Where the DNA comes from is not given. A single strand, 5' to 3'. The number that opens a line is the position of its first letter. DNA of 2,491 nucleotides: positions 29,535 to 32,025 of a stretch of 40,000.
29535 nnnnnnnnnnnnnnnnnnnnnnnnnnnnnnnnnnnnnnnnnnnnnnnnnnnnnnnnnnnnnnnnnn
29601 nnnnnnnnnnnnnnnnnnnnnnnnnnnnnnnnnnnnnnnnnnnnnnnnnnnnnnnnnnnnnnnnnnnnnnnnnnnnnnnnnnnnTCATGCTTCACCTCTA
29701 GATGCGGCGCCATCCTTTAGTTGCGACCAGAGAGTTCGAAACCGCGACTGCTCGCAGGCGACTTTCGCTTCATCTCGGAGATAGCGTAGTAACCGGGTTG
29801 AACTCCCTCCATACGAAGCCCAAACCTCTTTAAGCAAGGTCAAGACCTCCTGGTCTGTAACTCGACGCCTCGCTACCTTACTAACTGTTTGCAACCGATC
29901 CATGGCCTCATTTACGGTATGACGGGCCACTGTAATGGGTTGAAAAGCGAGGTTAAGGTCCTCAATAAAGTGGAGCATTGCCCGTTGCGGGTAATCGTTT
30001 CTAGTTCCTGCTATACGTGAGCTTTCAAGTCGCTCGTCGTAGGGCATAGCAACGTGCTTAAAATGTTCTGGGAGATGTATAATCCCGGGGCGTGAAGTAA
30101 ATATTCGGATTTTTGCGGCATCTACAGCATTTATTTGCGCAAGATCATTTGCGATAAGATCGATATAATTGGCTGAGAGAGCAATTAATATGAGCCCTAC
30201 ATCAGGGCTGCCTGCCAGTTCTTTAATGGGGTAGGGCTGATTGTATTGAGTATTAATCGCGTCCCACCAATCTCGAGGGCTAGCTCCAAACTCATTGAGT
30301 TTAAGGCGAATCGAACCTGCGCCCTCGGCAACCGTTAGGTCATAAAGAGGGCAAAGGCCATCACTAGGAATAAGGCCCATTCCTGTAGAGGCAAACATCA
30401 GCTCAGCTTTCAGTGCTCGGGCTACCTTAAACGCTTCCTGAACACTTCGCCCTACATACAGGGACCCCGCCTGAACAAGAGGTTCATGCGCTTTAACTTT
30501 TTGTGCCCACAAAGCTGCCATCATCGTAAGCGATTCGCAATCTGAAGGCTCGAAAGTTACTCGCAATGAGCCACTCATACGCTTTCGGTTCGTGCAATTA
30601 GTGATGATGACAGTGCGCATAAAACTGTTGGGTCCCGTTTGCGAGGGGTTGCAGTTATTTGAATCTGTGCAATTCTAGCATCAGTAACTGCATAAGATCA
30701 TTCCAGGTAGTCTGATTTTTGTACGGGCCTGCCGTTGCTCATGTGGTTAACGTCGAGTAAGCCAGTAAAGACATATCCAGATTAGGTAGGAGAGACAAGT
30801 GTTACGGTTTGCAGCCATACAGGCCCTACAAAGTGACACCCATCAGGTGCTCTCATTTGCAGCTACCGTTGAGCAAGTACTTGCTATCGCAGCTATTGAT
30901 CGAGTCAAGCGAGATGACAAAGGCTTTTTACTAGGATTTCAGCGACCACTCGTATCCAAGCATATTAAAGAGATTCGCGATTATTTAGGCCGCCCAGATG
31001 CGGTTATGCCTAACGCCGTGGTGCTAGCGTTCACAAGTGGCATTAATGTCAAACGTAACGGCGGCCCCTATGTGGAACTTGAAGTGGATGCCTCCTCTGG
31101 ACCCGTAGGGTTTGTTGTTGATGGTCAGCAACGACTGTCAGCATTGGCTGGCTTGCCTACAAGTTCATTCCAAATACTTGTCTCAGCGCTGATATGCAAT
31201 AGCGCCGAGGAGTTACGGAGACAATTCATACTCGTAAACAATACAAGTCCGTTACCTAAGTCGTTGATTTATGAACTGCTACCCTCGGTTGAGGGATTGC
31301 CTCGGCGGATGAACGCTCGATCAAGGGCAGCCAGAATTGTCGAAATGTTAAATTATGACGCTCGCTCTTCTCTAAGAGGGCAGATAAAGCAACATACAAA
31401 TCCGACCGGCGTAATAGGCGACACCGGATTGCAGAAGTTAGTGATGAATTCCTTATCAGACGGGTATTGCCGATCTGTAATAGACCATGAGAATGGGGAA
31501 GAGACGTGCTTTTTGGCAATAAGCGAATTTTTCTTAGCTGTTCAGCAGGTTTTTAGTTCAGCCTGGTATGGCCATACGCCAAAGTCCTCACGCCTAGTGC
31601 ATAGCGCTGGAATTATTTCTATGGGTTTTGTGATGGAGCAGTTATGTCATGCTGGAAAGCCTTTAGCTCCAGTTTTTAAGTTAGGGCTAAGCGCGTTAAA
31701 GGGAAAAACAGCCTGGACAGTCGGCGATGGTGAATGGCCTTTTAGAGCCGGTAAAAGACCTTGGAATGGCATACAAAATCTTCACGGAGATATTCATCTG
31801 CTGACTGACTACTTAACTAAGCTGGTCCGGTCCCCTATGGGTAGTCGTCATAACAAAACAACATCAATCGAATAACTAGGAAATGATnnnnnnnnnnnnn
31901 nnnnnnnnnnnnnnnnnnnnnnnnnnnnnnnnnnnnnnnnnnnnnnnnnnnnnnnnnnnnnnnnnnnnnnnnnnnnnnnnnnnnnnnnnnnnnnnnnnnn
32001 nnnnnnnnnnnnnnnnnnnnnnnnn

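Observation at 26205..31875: Three DGQHR (DpdB-like) paralogs: two bracket dpdA with overlapping codons and a third is divergently transcribed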

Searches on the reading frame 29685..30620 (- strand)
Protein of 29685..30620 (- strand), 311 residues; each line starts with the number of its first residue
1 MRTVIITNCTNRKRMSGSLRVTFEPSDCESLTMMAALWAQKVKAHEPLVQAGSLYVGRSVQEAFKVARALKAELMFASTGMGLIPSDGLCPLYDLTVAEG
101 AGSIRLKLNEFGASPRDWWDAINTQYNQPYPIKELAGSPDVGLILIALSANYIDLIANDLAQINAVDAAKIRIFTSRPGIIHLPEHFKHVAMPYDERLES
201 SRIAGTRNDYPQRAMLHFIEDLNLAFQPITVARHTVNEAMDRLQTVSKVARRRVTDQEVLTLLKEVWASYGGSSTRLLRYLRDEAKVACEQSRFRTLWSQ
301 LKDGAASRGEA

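Call 4: search_protein_families(library=ncbifam, proteins=[window:29685-30620:-], max_evalue=0.01)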
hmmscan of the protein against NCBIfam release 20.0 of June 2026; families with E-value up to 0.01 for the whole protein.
window:29685-30620:- (311 aa): 0 families

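Call 5: search_protein_families(library=pfam, proteins=[window:29685-30620:-], max_evalue=0.01)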
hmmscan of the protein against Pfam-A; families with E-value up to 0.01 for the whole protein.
window:29685-30620:- (311 aa): 0 families

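Call 23: search_protein_families(library=pfam, proteins=[window:29685-30620:-], max_evalue=10)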
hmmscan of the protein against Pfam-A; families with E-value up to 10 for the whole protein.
window:29685-30620:- (311 aa): 2 families
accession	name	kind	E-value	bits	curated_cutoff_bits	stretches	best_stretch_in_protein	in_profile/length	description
PF21434.3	TerS_N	-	0.061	13.8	27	1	244-265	23-44/50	Phage G20C small terminase, N-terminal domain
PF21128.4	MCM4_WHD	-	0.17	12.4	24.4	0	257-296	12-51/75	MCM4, winged helix domain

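Call 48: search_protein_families(library=padloc, proteins=[window:29685-30620:-], max_evalue=0.01)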
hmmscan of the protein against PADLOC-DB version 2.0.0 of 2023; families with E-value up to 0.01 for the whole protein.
window:29685-30620:- (311 aa): 7 families
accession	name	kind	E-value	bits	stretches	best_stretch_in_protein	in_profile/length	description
PDLC02815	DpdC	-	1e-89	299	1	2-304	6-308/312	DpdC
PDLC02817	DpdC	-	8.1e-30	102.2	1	4-301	5-293/299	DpdC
PDLC02818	DpdC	-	5.8e-25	86.2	1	5-303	6-316/319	DpdC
PDLC02816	DpdC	-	8e-12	43.1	1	3-163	4-164/313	DpdC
PDLC02814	DpdC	-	3.1e-09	35.1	1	203-299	50-146/151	DpdC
PDLC02813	DpdC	-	2.1e-05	22.1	1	5-163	6-157/310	DpdC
PDLC02823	DpdC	-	0.0026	15.6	1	117-302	27-216/223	DpdC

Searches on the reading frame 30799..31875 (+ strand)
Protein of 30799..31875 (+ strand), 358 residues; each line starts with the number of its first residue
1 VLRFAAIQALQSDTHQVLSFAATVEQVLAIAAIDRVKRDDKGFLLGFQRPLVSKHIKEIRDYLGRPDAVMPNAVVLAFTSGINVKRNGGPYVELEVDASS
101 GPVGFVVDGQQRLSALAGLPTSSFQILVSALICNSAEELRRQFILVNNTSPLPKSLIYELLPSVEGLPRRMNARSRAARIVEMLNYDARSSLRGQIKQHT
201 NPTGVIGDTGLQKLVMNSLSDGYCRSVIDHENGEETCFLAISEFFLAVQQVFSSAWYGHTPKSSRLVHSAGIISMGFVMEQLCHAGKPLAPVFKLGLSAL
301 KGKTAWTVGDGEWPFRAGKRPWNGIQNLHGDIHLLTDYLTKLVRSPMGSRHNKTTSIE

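Call 4: search_protein_families(library=ncbifam, proteins=[window:30799-31875:+], max_evalue=0.01)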
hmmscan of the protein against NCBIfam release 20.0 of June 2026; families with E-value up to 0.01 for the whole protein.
window:30799-31875:+ (358 aa): 3 families
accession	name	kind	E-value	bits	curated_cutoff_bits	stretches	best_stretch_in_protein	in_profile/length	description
NF041060.1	DpdB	equivalog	3.2e-102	342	300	1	2-339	1-352/352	DGQHR domain-containing protein DpdB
TIGR03187.1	DGQHR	domain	1.3e-43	149.8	58.85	1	7-282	2-275/276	DGQHR domain-containing protein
TIGR04172.1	DGQHR_dnd_1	hypoth_equivalog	1.3e-07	31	450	1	25-202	21-215/381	DNA phosphorothioation-associated DGQHR protein 1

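Call 5: search_protein_families(library=pfam, proteins=[window:30799-31875:+], max_evalue=0.01)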
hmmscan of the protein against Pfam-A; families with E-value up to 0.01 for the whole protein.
window:30799-31875:+ (358 aa): 1 family
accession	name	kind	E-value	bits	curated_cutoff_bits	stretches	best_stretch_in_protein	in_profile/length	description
PF14072.11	DndB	-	7.9e-09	35.5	29.1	1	7-171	4-175/338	DNA-sulfur modification-associated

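Call 48: search_protein_families(library=padloc, proteins=[window:30799-31875:+], max_evalue=0.01)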
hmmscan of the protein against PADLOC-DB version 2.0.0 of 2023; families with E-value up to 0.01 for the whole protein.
window:30799-31875:+ (358 aa): 2 families
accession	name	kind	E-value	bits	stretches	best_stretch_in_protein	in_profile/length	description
PDLC02811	DpdB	-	1.3e-110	367.7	1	2-345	5-364/370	DpdB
PDLC02812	DpdB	-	4.1e-18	63.5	1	6-280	7-298/400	DpdB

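Call 49: find_homologous_proteins(query=window:30799-31875:+, max_evalue=1e-10)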
Query window:30799-31875:+ (358 aa): 2389 proteins with E <= 1e-10 among 8000 candidates; the best 120 are listed.
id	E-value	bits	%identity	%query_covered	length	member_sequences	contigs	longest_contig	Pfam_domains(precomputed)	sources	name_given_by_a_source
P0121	2.9e-236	801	100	100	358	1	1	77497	PF14072.12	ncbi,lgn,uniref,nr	ncbi:DGQHR domain-containing protein [Pseudomonas duriflava]|uniref:DGQHR domain-containing protein 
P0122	3.5e-181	620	79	96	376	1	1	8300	PF14072.12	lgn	-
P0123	2.3e-178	611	79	96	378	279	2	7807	PF14072.12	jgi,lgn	jgi:DGQHR domain-containing protein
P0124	6.0e-178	609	78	97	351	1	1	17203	PF14072.12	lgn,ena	-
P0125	5.3e-176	603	76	96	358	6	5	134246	PF14072.12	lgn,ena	-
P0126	7.1e-176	603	75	96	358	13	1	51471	PF14072.12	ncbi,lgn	ncbi:TPA: DGQHR domain-containing protein DpdB [Pseudomonas aeruginosa]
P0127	1.2e-175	602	78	96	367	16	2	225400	PF14072.12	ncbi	-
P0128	1.3e-175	602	75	96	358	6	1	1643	PF14072.12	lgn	-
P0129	1.3e-175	602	75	97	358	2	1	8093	PF14072.12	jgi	-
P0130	2.9e-175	601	76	96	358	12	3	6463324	PF14072.12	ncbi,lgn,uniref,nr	ncbi:DGQHR domain-containing protein DpdB [Pseudomonas aeruginosa]|uniref:DGQHR domain-containing pr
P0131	1.7e-174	598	76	96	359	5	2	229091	PF14072.12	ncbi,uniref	ncbi:DGQHR domain-containing protein DpdB [Pseudomonas aeruginosa]|uniref:DGQHR domain-containing pr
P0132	1.0e-173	596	74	96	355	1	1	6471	PF14072.12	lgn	-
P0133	2.8e-173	594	75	96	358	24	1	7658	PF14072.12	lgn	-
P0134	5.4e-173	593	77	96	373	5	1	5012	PF14072.12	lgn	-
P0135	1.1e-172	592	74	96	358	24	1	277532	PF14072.12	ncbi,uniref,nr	ncbi:DGQHR domain-containing protein DpdB [Pseudomonas oryzihabitans]|uniref:DGQHR domain-containing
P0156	2.5e-127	443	60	96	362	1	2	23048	PF14072.12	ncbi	-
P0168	8.9e-119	415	56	96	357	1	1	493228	PF14072.12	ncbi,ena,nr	ncbi:MAG: DGQHR domain-containing protein [Rhodospirillales bacterium]|nr:DGQHR domain-containing pr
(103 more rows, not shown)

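Call 50: find_encoding_contigs(protein=P0156, flank=8000, max_places=2)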
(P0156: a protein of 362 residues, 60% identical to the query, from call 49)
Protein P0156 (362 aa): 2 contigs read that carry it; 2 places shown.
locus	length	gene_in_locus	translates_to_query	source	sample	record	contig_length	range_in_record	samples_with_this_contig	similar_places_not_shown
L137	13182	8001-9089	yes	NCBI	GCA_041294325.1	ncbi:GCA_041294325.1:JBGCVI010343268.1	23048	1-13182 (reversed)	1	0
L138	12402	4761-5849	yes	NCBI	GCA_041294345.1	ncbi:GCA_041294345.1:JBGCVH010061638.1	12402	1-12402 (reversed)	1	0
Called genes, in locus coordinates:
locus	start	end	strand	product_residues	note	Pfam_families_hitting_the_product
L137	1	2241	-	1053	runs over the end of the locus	PF00176:SNF2-rel_dom (weak), PF04851:ResIII (faint), PF00271:Helicase_C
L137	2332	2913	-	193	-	PF00872:Transposase_mut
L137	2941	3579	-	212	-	PF00872:Transposase_mut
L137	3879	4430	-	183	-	PF02592:Vut_1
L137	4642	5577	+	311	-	PF21818:DUF6884 (weak)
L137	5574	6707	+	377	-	PF14072:DndB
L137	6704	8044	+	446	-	-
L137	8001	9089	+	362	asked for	PF14072:DndB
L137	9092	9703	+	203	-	PF06508:QueC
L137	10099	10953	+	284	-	PF18928:DUF5677 (faint)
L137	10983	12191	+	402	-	-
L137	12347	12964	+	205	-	-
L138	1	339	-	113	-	?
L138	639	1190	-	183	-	PF02592:Vut_1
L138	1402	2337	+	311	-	PF21818:DUF6884 (weak)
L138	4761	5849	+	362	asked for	PF14072:DndB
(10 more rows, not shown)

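Call 51: find_encoding_contigs(protein=P0130, flank=10000, max_places=1)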
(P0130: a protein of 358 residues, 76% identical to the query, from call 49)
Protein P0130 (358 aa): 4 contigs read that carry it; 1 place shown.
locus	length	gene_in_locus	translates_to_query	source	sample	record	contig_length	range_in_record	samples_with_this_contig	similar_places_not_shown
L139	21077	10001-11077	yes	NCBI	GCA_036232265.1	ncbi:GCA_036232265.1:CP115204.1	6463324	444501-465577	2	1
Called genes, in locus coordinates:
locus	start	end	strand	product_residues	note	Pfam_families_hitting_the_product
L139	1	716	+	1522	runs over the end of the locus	PF00270:DEAD, PF04851:ResIII (faint), PF00270:DEAD (weak), PF00271:Helicase_C (weak)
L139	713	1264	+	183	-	PF13091:PLDc_2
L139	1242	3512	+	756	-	PF28109:DpdD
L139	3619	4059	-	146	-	PF01242:PTPS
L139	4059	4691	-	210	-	PF04055:Radical_SAM (weak)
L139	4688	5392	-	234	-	PF06508:QueC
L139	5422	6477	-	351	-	PF14072:DndB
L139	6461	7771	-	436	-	PF01702:TGT (weak)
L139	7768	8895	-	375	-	PF14072:DndB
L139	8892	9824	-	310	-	-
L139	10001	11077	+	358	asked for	PF14072:DndB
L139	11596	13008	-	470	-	PF13356:Arm-DNA-bind_3, PF22022:Phage_int_M, PF00589:Phage_integrase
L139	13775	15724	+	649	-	PF07693:KAP_NTPase, PF13191:AAA_16 (faint)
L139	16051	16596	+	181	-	PF28083:QatB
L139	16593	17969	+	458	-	-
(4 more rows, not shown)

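Call 52: find_encoding_contigs(protein=P0168, flank=8000, max_places=1)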
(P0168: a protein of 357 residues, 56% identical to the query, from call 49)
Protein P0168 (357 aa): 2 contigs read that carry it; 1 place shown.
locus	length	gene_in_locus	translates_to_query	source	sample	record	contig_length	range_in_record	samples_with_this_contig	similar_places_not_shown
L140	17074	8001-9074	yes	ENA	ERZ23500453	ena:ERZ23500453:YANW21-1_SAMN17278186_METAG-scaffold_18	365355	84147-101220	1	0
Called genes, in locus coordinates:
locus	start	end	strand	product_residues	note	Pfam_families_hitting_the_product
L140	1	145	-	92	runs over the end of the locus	-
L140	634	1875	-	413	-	-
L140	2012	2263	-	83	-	-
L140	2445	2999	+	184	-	PF02592:Vut_1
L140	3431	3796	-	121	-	PF01242:PTPS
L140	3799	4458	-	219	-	PF04055:Radical_SAM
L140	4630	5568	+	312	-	PF21818:DUF6884 (weak)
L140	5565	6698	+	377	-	PF14072:DndB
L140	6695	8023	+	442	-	-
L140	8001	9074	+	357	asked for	PF14072:DndB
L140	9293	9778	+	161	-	PF06508:QueC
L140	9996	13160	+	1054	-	PF00176:SNF2-rel_dom (weak), PF00270:DEAD (faint), PF04851:ResIII (weak), PF00271:Helicase_C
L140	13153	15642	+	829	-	PF00270:DEAD, PF00271:Helicase_C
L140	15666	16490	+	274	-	PF28110:DpdG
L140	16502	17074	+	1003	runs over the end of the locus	PF13191:AAA_16 (faint)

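Call 90: predict_structure(alignment_id=A3)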
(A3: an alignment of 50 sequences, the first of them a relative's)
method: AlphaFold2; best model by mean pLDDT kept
length: 358 residues; sequences in the alignment: 50
mean_pLDDT: 89.0   pTM: 0.82
mean pLDDT of the five models: 89.0, 87.1, 85.7, 85.4, 81.4
residues with pLDDT >= 90: 225; 70-90: 111; 50-70: 10; < 50: 12
segments of 3 or more residues with pLDDT < 50: 348-358
pLDDT, mean of each block of 10 residues (from residue 1): 95 91 95 85 77 85 88 91 91 95 90 87 86 88 72 73 82 90 96 94 93 96 95 96 98 97 97 98 88 93 95 94 95 97 70 39
secondary structure, 60 per line:
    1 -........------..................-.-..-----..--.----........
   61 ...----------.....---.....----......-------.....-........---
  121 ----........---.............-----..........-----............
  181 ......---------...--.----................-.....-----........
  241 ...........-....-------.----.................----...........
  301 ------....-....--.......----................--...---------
elements in order: E2-9 E16-23 H24-30 E31-33 H53-63 E74-78 E82-86 E91-96 E104-108 H110-117 E125-132 H136-148 H154-163 H169-186 E196-198 H208-221 H223-227 H233-251 H253-256 H269-285 H290-300 E312-315 E318-321 H329-344

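Call 93: fold_search(model_id=the predicted structure, library=pdb)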
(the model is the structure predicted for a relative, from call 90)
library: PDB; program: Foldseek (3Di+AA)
matches with E <= 10: 172; with E <= 0.001: 0
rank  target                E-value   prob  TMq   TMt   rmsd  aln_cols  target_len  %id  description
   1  5k5d_B                6.2e-02  0.77  0.29  0.38  11.4       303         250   11  Structure of the C2221 form of Pnob8-like ParB-N domain (released 2016-06-15)
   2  5k5a                  6.9e-02  0.69  0.28  0.35  11.9       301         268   10  Structure of the pNOB8-like ParB N-domain (released 2016-06-15)
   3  5k5d_A                8.1e-02  0.75  0.26  0.34  12.1       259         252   11  Structure of the C2221 form of Pnob8-like ParB-N domain (released 2016-06-15)
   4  8ram_O                1.0e-01  0.09  0.11  0.07  20.2       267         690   10  Structure of Sen1 bound RNA Polymerase II pre-termination complex (released 2024-10-30)
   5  6vkt_B                2.7e-01  0.06  0.11  0.05  18.9       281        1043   10  Cryo-electron microscopy structures of a gonococcal multidrug efflux pump illuminate a mechanism of erythromycin drug  (released 2020-07-01)
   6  4k0e_B                3.4e-01  0.06  0.11  0.06  18.1       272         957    9  X-ray crystal structure of a heavy metal efflux pump, crystal form II (released 2013-10-16)
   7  9j3d_J                4.0e-01  0.06  0.11  0.06  18.3       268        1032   14  Cryo-EM structure of TMexCD1-TOprJ1 (released 2025-08-13)
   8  22xm_B                4.0e-01  0.03  0.12  0.07  27.8       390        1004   10  MexBYB-Ka symmetry-like (released 2026-03-11)
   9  8rao_O                4.2e-01  0.06  0.11  0.06  19.9       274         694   10  Structure of Sen1-ADP.BeF3-RNA complex (released 2024-10-30)
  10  8p1i_B                4.2e-01  0.05  0.12  0.06  19.1       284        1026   10  Single particle cryo-EM co-structure of Klebsiella pneumoniae AcrB with the BDM91288 efflux pump inhibitor at 2.97 Ang (released 2024-01-17)
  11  4dx7_A                5.5e-01  0.03  0.10  0.05  18.6       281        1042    9  Transport of drugs by the multidrug transporter AcrB involves an access and a deep binding pocket that are separated b (released 2012-05-02)
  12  8yr0_A                5.8e-01  0.02  0.10  0.05  28.3       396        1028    9  Cryo-EM Structure of AdeG from Acinetobacter baumannii (released 2025-01-01)
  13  5mzn                  6.1e-01  0.04  0.11  0.07  20.6       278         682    9  Helicase Sen1 (released 2017-04-19)
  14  7cz9_E                7.1e-01  0.03  0.11  0.06  18.4       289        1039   11  Crystal structure of multidrug efflux transporter OqxB from Klebsiella pneumoniae (released 2021-09-22)
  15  2gif_B                7.1e-01  0.03  0.11  0.05  19.9       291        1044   10  Asymmetric structure of trimeric AcrB from Escherichia coli (released 2006-09-12)
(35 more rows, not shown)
